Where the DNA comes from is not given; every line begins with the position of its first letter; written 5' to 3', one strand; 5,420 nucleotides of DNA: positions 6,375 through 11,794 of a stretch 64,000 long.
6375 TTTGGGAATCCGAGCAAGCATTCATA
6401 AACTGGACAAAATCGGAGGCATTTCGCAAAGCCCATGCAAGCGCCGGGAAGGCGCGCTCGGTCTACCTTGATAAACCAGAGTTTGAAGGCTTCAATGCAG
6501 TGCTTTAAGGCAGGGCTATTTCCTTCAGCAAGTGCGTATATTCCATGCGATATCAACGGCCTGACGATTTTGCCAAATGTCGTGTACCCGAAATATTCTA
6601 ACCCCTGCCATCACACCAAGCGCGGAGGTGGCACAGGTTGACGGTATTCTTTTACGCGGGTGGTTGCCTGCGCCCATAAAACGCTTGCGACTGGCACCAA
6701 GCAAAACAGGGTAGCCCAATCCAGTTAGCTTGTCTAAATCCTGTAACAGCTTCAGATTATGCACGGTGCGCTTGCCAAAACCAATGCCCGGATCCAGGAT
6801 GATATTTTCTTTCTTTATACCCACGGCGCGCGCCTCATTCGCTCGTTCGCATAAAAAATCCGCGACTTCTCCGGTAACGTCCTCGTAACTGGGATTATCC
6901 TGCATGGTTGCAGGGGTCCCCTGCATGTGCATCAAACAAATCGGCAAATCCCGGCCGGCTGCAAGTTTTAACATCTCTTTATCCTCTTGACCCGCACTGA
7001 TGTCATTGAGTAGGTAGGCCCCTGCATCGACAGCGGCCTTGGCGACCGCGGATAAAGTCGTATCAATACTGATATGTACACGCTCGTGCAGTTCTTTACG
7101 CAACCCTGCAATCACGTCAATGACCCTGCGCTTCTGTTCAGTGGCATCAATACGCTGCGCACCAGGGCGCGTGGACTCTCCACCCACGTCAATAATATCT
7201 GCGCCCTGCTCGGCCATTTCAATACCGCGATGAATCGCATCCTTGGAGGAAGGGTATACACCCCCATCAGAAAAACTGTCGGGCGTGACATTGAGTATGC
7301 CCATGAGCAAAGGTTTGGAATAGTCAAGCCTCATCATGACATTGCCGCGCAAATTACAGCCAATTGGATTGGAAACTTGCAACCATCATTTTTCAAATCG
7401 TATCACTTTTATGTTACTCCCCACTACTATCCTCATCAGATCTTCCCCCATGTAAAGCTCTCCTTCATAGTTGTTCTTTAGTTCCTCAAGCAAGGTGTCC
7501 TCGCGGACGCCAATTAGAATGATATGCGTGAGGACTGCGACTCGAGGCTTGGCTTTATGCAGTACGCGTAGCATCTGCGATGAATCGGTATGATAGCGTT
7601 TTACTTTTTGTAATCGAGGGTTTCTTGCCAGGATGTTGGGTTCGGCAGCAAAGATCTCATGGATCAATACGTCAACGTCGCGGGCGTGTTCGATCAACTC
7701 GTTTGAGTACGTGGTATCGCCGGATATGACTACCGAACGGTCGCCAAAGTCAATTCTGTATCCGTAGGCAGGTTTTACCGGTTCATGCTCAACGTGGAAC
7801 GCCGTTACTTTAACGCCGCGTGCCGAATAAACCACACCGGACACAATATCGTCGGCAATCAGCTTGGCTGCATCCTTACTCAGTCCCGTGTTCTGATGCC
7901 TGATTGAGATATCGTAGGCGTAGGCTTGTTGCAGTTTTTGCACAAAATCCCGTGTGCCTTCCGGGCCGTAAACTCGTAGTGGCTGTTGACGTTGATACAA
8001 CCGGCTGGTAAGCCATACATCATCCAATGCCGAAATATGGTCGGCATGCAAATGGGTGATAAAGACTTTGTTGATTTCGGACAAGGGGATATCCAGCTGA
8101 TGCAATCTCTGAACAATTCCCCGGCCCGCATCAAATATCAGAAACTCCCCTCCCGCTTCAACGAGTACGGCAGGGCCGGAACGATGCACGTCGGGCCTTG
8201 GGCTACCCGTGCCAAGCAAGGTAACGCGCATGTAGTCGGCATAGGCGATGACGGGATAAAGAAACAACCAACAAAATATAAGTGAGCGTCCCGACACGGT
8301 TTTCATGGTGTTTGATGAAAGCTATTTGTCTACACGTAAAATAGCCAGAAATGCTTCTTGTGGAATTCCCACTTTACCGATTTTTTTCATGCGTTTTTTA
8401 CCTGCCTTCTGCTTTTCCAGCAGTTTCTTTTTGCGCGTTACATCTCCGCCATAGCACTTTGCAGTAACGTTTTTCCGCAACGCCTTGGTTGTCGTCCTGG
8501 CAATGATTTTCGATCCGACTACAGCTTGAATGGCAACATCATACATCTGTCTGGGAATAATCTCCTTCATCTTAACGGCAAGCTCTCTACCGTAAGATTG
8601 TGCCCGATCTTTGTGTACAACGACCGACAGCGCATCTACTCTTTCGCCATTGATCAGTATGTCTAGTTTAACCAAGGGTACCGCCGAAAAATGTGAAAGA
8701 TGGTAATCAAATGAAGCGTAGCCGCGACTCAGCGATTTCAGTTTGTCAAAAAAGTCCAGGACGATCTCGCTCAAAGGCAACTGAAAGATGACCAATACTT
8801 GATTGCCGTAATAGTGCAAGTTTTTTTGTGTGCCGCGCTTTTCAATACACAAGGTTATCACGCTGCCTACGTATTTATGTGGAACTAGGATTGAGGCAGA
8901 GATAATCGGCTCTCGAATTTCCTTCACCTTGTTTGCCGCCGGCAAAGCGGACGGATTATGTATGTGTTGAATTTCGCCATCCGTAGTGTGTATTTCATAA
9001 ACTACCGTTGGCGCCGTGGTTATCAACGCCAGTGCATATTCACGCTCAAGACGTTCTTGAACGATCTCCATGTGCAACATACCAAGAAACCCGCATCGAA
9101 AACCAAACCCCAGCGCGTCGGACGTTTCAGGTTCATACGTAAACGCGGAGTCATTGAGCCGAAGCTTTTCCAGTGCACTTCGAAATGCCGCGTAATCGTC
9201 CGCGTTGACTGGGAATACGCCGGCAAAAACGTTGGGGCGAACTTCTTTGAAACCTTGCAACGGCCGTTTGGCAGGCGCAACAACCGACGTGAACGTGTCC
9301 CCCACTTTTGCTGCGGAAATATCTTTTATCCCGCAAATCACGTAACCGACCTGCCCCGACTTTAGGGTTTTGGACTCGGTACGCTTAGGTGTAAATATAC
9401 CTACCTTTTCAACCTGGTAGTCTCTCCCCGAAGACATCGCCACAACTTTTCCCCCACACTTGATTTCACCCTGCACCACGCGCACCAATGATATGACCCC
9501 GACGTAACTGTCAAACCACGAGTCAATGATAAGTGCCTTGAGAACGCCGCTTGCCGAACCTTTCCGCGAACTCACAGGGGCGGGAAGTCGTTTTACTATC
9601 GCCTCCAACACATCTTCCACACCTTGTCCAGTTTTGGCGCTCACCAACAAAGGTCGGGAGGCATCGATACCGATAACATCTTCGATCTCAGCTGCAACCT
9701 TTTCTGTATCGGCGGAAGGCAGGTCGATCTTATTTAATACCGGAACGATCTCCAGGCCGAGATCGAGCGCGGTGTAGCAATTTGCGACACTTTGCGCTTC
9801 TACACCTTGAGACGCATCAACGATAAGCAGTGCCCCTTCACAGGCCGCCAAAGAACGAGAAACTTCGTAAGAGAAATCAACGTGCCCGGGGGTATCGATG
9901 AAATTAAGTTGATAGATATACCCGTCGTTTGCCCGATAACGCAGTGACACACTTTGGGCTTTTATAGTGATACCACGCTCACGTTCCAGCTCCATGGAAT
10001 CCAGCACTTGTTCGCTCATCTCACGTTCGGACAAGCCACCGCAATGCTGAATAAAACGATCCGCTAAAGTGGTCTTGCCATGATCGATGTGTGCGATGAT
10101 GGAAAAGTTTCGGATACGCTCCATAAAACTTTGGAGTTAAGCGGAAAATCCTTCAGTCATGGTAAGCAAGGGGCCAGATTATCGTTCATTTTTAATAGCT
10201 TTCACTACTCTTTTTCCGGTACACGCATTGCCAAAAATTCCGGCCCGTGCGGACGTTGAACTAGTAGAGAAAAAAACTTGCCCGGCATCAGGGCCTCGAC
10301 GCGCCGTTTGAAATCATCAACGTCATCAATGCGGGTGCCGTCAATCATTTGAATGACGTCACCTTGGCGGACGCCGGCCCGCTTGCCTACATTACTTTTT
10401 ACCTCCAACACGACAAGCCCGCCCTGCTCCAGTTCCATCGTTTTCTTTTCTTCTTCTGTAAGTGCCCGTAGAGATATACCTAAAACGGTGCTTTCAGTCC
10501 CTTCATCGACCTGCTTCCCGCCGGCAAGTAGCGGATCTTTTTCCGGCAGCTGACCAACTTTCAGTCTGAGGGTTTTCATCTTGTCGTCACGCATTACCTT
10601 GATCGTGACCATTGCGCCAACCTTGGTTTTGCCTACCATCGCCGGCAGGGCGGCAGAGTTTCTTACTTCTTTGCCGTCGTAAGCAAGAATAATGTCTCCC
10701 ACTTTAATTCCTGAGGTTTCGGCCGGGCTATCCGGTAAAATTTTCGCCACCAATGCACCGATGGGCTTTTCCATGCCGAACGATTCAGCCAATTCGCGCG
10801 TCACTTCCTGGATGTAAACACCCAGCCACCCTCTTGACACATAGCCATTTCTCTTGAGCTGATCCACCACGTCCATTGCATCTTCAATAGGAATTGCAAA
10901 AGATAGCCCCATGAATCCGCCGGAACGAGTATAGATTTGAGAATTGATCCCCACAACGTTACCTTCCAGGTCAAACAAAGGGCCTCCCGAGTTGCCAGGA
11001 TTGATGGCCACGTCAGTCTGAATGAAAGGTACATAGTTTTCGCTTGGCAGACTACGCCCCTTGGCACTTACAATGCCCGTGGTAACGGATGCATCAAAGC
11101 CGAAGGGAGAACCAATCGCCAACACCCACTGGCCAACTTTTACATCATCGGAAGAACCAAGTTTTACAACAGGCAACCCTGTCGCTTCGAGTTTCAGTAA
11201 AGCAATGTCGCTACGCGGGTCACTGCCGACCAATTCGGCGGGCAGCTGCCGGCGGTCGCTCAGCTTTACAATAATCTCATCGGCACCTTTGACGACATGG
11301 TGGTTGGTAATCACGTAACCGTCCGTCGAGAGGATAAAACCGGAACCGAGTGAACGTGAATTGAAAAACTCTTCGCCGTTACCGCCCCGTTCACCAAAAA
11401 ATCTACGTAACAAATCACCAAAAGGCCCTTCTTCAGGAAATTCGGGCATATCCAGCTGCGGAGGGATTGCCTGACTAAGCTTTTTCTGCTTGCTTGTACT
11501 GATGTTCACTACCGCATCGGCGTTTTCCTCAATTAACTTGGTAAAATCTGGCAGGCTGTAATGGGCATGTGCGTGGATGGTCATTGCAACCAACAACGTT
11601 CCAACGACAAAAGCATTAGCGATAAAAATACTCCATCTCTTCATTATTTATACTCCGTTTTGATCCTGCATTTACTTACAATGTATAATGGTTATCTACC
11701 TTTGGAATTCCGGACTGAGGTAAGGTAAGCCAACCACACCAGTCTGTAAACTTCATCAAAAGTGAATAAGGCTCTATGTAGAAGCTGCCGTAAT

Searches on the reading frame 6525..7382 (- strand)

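Call 20: search_protein_families(library=pfam, proteins=[window:6525-7382:-], max_evalue=0.0001)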
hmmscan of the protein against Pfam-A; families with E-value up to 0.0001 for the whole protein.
window:6525-7382:- (285 aa): 1 family
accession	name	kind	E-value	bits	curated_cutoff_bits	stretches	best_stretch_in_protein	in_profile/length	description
PF00809.28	Pterin_bind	-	3e-83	279.6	25.5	1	27-267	1-244/244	Pterin binding enzyme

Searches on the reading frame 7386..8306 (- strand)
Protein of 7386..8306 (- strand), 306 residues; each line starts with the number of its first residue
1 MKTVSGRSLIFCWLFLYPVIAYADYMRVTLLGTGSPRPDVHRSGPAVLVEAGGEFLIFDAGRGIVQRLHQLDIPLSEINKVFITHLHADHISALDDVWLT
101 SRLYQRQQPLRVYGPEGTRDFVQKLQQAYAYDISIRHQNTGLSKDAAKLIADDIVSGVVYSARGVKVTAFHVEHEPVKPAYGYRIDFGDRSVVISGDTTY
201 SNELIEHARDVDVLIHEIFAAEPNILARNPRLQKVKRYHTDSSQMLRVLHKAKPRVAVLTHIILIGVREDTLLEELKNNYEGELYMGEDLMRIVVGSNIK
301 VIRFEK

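Call 20: search_protein_families(library=pfam, proteins=[window:7386-8306:-], max_evalue=0.0001)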
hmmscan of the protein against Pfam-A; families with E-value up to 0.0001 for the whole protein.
window:7386-8306:- (306 aa): 3 families
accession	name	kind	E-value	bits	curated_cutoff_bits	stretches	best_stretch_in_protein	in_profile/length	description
PF12706.13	Lactamase_B_2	-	5.7e-21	75.5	27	1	57-262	4-200/200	Beta-lactamase superfamily domain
PF00753.33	Lactamase_B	-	2.4e-13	50.9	22.7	1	43-209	5-161/196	Metallo-beta-lactamase superfamily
PF23023.1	Anti-Pycsar_Apyc1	-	4.1e-07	30.2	50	1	27-98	4-74/250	Anti-Pycsar protein Apyc1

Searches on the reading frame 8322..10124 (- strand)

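Call 20: search_protein_families(library=pfam, proteins=[window:8322-10124:-], max_evalue=0.0001)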
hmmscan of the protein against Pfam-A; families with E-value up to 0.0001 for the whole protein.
window:8322-10124:- (600 aa): 5 families
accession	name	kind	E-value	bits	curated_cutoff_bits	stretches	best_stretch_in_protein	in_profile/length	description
PF00009.33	GTP_EFTU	-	1.3e-53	181.9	26.5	1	2-181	1-187/188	Elongation factor Tu GTP binding domain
PF06421.17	LepA_C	-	3.7e-48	162.5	29.7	1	491-597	1-107/107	GTP-binding protein LepA C-terminus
PF00679.30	EFG_C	-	7.3e-20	71.2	27.9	1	403-489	2-88/89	Elongation factor G C-terminus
PF03144.31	GTP_EFTU_D2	-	1.5e-10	41.8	30.3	1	209-279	1-73/73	Elongation factor Tu domain 2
PF22042.2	EF-G_D2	-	5.4e-05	23.7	27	0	196-280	3-83/84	Elongation factor G domain 2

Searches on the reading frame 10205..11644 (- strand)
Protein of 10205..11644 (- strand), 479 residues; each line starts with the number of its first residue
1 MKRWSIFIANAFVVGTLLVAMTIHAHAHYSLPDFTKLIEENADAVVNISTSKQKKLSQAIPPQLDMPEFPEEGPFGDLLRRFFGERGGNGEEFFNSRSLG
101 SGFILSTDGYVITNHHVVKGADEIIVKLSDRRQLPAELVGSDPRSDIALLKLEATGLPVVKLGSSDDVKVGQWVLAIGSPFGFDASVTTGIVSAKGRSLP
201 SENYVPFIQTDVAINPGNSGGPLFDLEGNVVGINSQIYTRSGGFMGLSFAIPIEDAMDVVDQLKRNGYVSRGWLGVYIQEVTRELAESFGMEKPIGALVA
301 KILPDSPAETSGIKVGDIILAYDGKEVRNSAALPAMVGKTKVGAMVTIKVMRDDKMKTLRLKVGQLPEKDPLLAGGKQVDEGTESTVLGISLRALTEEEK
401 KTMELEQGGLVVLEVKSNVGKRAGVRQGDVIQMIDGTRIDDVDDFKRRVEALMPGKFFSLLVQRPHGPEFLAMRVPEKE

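Call 20: search_protein_families(library=pfam, proteins=[window:10205-11644:-], max_evalue=0.0001)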
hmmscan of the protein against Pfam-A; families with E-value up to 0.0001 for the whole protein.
window:10205-11644:- (479 aa): 6 families
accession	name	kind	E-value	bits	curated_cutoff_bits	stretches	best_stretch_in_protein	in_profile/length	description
PF13365.12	Trypsin_2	-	1.7e-37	129.8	27.6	1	100-233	1-144/144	Trypsin-like peptidase domain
PF13180.12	PDZ_2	-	8.8e-27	93.7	27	2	274-363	3-80/80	PDZ domain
PF00089.32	Trypsin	-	3.1e-16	60.3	20.6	1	98-259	25-219/220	Trypsin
PF17820.7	PDZ_6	-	1.5e-14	53.9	27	1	299-329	2-32/54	PDZ domain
PF00595.29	PDZ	-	7.9e-13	49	23.2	1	270-350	8-80/81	PDZ domain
PF14685.13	PDZ_Tricorn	-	1.2e-05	25.7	25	0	306-357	31-84/88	Tricorn protease PDZ domain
